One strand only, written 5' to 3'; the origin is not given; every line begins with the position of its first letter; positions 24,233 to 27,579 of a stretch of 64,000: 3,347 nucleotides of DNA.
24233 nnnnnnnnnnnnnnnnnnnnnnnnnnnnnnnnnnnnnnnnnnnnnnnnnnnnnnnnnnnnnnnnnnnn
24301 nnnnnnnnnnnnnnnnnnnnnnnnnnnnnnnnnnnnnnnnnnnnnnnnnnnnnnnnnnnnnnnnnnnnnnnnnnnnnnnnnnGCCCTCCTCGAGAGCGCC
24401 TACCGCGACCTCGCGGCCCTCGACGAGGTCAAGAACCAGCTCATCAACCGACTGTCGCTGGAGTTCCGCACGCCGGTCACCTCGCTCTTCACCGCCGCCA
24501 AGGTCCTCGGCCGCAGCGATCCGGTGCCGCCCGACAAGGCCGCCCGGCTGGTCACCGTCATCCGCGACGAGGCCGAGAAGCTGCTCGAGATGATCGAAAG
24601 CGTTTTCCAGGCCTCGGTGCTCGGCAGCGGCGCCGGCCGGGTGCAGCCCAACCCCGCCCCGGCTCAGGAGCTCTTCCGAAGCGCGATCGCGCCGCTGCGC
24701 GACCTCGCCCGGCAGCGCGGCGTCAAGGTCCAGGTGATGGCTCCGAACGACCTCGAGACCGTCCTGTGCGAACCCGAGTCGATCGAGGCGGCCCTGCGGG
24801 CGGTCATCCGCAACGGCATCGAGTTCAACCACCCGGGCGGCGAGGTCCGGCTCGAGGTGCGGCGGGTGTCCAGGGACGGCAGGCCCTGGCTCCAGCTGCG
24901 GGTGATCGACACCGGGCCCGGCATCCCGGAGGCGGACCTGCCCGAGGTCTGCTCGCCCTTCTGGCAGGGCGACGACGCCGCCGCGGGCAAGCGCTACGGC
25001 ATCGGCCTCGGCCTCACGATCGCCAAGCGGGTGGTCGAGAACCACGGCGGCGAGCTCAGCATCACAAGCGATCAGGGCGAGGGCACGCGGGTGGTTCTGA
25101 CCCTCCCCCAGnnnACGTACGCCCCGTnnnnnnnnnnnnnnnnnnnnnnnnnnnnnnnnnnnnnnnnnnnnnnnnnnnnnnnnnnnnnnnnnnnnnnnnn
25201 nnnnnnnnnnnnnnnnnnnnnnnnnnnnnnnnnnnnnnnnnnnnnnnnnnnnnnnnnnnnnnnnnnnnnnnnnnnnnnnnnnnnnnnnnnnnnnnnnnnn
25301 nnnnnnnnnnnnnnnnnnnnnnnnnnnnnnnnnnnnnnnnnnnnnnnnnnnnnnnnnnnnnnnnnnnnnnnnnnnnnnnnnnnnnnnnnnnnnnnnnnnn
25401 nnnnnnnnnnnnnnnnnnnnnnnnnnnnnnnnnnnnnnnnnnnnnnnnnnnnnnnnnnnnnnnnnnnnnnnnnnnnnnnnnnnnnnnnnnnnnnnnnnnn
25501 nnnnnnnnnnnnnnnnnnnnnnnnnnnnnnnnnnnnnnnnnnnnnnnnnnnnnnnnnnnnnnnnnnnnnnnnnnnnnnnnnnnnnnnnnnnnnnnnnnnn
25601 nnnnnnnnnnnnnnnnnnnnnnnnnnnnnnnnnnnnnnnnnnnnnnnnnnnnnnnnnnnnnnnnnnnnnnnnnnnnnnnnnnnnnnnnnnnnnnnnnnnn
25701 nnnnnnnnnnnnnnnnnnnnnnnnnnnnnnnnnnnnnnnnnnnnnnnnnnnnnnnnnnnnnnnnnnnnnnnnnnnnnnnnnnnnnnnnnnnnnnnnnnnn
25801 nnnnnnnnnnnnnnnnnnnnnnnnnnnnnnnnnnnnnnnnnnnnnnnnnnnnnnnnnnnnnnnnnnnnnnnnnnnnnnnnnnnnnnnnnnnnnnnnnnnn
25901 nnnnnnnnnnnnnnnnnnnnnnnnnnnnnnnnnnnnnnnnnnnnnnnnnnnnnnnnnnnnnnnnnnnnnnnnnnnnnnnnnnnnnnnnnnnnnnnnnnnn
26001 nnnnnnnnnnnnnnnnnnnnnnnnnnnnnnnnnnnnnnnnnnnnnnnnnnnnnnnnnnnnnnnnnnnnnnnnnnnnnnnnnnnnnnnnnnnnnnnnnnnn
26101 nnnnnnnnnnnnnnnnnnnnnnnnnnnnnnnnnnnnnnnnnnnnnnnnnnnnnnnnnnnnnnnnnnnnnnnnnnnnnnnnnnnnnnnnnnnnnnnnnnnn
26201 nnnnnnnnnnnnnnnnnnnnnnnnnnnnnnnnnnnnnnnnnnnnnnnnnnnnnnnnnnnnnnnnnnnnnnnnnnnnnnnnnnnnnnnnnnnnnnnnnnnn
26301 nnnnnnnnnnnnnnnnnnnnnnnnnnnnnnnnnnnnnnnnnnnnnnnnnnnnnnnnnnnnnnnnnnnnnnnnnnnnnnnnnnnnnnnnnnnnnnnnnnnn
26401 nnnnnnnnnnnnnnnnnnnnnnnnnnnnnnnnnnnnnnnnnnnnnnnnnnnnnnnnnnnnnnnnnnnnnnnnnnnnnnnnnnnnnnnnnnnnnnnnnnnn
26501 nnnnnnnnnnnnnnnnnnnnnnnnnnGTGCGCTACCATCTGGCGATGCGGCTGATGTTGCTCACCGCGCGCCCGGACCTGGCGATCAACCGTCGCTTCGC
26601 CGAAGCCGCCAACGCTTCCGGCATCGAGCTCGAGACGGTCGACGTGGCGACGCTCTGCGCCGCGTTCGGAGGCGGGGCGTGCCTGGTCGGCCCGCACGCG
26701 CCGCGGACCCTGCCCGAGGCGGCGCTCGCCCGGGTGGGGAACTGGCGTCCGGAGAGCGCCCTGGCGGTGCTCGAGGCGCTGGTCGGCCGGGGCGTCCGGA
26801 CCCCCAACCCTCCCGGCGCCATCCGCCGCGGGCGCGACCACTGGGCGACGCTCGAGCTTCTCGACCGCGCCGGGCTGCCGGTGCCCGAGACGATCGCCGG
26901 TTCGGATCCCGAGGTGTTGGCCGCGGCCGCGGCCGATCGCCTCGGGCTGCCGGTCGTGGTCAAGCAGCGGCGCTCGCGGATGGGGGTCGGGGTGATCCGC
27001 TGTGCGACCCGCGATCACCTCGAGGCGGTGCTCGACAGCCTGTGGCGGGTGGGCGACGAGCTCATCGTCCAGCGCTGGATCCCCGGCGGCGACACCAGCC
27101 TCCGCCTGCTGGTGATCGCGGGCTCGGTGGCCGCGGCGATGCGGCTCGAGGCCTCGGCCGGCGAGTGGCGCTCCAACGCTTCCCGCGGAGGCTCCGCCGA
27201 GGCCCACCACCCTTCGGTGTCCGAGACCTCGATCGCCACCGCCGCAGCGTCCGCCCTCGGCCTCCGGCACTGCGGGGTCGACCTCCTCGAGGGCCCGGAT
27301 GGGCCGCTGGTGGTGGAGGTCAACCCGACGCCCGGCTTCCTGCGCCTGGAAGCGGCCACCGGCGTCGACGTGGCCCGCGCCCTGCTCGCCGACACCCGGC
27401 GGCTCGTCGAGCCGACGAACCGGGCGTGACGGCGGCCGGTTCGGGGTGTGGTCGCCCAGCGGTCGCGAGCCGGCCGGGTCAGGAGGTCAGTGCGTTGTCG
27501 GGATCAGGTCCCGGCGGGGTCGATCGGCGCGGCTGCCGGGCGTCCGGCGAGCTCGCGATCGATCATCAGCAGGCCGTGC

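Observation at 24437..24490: The H-box of the GTPase-kinase fusion has Leu where the phospho-acceptor His should be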

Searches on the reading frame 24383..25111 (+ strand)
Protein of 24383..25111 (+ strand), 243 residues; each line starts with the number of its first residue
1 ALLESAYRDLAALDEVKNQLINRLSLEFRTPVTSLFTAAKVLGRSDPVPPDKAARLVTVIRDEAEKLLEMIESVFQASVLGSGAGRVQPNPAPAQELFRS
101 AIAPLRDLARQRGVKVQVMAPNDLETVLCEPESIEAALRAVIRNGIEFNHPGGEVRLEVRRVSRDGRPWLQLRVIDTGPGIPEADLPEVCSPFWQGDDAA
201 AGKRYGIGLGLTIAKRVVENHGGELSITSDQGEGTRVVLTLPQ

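Call 20: search_solved_structures(query=window:24383-25111:+, show_alignments=4, max_evalue=1e-10)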
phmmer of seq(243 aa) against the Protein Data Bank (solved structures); distinct sequences matched with E-value up to 1e-10: 20.
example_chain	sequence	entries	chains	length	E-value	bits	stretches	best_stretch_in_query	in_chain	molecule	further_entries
7z8n_A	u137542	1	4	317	9.3e-23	84.6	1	6-240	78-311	Histidine kinase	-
5c93_A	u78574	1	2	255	1.8e-18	70.5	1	12-242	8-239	Histidine kinase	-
4u7n_A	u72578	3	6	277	2e-18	70.4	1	12-242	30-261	Histidine protein kinase sensor protein | Histidine kinase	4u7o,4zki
8u4x_A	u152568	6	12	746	9.6e-18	68.1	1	16-242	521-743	histidine kinase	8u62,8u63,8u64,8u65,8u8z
6rh7_A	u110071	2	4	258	7.6e-17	65.2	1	10-242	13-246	Sensor histidine kinase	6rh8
4q20_A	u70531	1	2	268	1.3e-16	64.4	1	9-242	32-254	Sensor protein DivL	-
6paj_A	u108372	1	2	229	1.3e-16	64.4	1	13-243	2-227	Sensor protein SrrB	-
2c2a_A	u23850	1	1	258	1.4e-16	64.3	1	10-242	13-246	SENSOR HISTIDINE KINASE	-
3dge_A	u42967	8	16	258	1.4e-16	64.3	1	10-242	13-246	Sensor protein | Histidine kinase | Sensor histidine kinase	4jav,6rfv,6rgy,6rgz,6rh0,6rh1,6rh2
5uht_A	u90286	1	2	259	1.5e-16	64.3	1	10-242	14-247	Sensor histidine kinase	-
6azr_A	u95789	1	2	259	7.3e-16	62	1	10-242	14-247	Sensor histidine kinase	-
6qrj_A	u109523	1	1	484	1e-15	61.5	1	21-236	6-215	Hybrid kinase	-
4i5s_A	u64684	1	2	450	2.2e-15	60.4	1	18-242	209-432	Putative histidine kinase CovS; VicK-like protein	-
3sl2_A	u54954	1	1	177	4.5e-15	59.4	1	108-242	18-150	Sensor histidine kinase yycG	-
4jas_A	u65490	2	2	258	5.2e-15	59.2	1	10-242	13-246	Histidine kinase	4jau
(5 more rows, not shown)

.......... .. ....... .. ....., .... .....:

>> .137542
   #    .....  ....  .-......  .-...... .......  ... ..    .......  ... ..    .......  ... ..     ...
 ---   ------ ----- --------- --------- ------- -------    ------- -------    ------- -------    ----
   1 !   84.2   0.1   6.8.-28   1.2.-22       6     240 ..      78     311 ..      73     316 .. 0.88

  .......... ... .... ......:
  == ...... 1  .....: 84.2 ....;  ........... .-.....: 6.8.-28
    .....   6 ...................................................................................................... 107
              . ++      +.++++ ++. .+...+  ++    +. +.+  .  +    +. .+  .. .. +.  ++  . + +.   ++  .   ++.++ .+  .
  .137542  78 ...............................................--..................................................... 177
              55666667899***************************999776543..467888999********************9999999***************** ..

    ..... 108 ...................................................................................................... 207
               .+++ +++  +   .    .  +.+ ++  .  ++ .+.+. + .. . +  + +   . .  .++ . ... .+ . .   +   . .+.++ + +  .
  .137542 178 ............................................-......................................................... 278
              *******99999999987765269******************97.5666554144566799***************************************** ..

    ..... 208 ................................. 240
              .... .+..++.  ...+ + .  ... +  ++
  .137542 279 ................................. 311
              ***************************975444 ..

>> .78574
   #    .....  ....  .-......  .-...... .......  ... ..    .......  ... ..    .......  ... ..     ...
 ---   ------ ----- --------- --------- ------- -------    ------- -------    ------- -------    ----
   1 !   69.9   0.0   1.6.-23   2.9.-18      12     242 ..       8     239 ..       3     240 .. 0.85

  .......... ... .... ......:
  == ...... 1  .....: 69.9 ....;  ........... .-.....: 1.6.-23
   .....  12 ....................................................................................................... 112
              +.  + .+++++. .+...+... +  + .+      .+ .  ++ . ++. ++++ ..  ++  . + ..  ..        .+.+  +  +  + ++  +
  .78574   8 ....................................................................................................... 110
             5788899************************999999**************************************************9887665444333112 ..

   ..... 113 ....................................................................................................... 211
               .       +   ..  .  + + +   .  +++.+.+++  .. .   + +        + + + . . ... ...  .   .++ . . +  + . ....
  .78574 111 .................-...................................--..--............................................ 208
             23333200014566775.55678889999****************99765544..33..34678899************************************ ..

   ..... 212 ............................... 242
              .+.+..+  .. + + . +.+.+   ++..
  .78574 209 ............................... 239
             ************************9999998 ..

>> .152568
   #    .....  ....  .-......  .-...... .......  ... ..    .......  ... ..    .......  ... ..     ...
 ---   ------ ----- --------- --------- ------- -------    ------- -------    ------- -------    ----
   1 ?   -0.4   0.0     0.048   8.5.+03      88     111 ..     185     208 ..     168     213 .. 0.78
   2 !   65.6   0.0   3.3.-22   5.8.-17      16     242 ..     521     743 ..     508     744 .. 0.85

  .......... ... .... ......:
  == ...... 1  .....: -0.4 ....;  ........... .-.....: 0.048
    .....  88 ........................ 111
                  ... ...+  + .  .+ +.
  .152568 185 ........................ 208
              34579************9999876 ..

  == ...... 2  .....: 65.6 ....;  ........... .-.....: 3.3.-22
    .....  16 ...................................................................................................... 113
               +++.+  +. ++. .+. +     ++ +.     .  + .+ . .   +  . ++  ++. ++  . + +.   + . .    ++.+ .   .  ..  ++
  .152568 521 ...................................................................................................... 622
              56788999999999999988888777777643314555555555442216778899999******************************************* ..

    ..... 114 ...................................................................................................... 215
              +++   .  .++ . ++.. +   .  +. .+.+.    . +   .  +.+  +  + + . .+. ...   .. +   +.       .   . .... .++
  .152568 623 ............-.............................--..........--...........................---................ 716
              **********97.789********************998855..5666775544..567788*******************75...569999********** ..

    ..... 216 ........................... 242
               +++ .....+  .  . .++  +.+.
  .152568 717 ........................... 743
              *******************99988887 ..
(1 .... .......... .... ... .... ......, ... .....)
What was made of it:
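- On HisKA-class sensor histidine kinase: Leu506 aligns to the His of solved kinases (call 20).
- Closest known: DivL of Caulobacter crescentus. Same: DivL chain 4q20 is among the PDB sequence hits (E 1.3e-16, call 20).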

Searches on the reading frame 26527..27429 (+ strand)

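Call 18: search_protein_families(library=pfam, proteins=[window:26527-27429:+], max_evalue=0.01)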
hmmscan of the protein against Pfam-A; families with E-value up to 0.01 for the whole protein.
window:26527-27429:+ (300 aa): 8 families
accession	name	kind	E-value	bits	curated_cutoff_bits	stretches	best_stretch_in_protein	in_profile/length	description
PF08443.16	RimK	-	5.9e-33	114.5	21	1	103-288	2-186/188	RimK-like ATP-grasp domain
PF02655.19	ATP-grasp_3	-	3e-10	40.9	23.2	1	104-267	3-155/160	ATP-grasp domain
PF02955.21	GSH-S_ATP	-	4e-09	36.6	23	1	120-256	13-154/175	Prokaryotic glutathione synthetase, ATP-grasp domain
PF07478.18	Dala_Dala_lig_C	-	4.7e-07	29.9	24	1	130-272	26-179/204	D-ala D-ala ligase C-terminus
PF18030.7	Rimk_N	-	0.00031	21.4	26.4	1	7-99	1-94/94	RimK PreATP-grasp domain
PF02222.28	ATP-grasp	-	0.00043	20.4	27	1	111-186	2-77/179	ATP-grasp domain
PF14397.11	ATPgrasp_ST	-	0.0016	18.2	31.4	0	105-163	22-83/278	Sugar-transfer associated ATP-grasp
PF13549.11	ATP-grasp_5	-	0.0067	16.3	27.6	0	105-148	12-54/221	ATP-grasp domain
